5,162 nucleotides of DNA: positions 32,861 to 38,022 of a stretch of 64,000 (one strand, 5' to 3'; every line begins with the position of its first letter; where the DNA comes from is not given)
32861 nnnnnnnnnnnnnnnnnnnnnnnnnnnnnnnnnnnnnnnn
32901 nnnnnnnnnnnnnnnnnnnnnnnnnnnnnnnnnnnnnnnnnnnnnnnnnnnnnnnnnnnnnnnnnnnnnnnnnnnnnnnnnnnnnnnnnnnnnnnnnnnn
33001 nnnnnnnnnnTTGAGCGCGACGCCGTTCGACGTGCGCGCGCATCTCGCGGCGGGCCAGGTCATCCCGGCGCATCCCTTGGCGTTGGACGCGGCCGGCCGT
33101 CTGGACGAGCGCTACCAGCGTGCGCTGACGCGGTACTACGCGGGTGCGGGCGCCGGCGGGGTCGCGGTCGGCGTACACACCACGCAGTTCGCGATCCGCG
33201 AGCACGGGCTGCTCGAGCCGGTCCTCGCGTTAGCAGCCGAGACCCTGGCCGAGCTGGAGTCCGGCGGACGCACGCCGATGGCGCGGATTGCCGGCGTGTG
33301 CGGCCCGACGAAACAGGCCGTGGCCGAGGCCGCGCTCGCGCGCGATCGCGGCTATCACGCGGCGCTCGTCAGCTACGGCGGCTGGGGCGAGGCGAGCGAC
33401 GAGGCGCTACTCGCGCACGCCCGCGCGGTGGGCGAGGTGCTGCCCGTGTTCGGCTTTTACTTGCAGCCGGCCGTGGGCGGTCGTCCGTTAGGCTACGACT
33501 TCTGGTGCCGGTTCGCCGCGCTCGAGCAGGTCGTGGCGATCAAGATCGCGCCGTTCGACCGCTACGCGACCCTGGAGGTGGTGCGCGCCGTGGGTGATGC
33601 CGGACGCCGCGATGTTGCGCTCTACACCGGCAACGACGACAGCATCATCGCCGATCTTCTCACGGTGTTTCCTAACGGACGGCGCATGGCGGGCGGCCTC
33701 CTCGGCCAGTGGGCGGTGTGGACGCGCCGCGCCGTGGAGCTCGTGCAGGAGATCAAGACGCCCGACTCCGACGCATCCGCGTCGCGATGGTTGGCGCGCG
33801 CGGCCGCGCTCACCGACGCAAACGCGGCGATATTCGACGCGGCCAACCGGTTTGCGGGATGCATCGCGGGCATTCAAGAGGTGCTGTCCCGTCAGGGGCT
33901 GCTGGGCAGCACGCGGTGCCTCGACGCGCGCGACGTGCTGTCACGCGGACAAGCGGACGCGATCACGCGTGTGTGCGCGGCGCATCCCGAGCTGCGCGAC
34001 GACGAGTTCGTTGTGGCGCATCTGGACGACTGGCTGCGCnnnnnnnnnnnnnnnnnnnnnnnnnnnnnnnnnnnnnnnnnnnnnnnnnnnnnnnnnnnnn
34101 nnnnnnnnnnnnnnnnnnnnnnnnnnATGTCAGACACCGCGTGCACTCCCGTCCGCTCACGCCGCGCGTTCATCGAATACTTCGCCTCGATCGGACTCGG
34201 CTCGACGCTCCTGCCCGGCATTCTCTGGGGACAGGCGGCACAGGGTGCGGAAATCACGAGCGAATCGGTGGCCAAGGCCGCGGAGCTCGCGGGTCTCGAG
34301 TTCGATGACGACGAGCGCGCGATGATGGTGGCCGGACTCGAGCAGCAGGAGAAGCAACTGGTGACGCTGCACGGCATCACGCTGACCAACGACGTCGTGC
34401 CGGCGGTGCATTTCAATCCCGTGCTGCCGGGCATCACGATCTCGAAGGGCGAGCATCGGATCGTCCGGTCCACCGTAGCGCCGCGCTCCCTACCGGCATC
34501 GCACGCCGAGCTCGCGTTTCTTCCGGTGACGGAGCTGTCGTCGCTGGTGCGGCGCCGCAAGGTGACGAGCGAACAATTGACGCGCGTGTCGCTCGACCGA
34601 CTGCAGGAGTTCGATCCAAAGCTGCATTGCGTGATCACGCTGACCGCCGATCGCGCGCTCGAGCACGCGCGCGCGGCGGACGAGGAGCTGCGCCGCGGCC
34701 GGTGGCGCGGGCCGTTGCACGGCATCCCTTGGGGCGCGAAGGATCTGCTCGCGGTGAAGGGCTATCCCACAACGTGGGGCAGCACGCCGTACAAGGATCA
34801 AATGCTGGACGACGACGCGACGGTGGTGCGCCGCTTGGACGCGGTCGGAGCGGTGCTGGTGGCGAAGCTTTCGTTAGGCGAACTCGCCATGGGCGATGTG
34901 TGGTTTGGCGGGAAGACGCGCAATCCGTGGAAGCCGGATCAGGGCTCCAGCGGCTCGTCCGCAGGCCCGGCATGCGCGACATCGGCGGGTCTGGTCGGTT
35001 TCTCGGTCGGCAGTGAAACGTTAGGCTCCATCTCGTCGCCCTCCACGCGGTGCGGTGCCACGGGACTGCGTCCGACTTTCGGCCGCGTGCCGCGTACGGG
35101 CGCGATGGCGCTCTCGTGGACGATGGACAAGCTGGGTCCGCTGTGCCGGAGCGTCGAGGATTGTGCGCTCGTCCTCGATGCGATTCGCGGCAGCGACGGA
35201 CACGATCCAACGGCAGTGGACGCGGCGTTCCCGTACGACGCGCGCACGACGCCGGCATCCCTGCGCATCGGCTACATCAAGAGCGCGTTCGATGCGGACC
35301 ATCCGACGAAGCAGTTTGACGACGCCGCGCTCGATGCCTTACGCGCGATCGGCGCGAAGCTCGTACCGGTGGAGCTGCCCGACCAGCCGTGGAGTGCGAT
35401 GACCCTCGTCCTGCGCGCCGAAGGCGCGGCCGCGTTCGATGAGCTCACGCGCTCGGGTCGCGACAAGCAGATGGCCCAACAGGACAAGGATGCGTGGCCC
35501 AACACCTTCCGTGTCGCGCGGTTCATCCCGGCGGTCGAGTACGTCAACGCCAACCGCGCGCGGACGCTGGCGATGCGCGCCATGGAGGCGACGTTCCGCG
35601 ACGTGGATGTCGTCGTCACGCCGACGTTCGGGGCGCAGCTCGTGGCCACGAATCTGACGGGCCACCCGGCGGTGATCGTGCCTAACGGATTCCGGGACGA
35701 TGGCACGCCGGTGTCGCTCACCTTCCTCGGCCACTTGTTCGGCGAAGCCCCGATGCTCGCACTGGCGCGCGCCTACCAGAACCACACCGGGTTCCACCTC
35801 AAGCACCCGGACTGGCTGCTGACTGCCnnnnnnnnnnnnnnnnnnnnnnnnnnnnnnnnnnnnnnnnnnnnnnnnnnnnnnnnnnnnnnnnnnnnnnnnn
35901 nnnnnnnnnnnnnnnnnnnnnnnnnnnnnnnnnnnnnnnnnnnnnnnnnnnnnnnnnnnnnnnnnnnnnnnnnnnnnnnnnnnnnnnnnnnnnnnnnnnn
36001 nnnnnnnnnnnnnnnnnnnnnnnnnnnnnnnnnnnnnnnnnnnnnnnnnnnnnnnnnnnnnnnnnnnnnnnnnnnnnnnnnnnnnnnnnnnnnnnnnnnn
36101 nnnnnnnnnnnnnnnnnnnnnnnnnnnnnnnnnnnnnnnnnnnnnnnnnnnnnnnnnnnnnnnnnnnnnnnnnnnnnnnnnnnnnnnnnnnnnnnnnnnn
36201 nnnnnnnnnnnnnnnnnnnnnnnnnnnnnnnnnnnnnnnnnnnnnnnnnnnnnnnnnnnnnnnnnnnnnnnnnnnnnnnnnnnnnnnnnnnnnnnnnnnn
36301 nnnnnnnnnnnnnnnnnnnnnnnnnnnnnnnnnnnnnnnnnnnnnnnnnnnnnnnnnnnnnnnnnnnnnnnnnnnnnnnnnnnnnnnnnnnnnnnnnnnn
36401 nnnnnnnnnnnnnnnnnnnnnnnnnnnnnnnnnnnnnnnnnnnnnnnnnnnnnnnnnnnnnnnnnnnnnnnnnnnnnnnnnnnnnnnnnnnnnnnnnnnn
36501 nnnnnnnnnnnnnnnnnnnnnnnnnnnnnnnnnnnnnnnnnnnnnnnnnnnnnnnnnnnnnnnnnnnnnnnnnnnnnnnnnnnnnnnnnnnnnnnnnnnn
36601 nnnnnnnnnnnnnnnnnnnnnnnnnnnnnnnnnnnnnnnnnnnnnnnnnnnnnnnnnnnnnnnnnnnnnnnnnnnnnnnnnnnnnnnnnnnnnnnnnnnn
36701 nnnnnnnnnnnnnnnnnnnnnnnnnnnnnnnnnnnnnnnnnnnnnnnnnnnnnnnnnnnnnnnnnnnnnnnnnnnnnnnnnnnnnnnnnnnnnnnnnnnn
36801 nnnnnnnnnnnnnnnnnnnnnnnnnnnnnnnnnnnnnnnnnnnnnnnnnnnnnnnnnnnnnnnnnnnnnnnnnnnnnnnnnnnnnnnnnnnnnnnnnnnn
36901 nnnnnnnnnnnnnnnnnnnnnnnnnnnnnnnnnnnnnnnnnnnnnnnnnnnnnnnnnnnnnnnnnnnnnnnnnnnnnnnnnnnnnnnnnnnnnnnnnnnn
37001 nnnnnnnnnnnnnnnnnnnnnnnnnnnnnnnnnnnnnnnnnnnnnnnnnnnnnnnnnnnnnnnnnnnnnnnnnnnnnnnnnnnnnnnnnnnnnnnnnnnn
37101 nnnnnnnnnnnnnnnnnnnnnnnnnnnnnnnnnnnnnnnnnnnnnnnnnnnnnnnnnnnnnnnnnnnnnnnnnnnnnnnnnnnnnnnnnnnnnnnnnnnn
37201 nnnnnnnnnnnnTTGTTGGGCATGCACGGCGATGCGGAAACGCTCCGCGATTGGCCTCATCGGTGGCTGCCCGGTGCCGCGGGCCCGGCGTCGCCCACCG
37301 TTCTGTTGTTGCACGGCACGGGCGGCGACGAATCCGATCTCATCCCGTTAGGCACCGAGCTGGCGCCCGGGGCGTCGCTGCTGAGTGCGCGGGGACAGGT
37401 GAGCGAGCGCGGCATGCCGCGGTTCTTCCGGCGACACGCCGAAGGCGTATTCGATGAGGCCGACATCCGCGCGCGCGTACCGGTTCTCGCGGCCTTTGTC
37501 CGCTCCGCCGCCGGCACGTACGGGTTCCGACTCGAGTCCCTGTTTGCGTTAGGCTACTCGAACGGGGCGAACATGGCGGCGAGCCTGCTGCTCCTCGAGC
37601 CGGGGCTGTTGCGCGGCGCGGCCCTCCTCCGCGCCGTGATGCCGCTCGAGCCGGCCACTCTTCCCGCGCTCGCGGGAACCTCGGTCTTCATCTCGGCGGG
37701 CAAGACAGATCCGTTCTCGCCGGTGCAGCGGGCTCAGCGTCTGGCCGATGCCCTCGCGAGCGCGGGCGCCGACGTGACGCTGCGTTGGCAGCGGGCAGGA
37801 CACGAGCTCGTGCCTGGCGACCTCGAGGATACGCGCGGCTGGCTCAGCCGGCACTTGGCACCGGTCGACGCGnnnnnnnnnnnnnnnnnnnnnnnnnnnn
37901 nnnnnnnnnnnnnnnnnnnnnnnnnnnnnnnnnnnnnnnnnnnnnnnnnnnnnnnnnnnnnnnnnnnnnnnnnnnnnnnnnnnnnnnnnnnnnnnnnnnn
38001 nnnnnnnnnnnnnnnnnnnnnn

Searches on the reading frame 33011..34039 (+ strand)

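Call 25: search_protein_families(library=pfam, proteins=[window:33011-34039:+], max_evalue=0.00001)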
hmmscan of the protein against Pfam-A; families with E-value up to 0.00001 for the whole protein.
window:33011-34039:+ (343 aa): 1 family
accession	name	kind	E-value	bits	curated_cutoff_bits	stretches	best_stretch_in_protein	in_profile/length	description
PF00701.28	DHDPS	-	6.2e-07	28.9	22.1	1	16-217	4-195/289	Dihydrodipicolinate synthetase family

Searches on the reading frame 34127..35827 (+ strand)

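Call 25: search_protein_families(library=pfam, proteins=[window:34127-35827:+], max_evalue=0.00001)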
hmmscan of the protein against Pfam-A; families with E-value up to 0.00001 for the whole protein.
window:34127-35827:+ (567 aa): 1 family
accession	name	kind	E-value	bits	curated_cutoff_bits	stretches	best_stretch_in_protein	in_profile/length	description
PF01425.27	Amidase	-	3.3e-76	257.6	27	1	151-502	2-378/445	Amidase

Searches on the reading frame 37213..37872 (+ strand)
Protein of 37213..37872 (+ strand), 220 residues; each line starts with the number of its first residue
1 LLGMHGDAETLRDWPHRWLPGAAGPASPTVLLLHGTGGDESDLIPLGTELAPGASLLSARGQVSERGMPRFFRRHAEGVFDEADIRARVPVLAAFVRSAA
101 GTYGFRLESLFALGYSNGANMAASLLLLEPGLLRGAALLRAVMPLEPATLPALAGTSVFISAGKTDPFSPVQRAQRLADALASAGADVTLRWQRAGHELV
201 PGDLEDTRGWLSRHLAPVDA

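Call 26: search_protein_families(library=pfam, proteins=[window:37213-37872:+], max_evalue=0.00001)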
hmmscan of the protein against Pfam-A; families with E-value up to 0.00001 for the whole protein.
window:37213-37872:+ (220 aa): 1 family
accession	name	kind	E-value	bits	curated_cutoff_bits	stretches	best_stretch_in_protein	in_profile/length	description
PF02230.22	Abhydrolase_2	-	1.6e-08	35.1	23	1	24-214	11-216/217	Phospholipase/Carboxylesterase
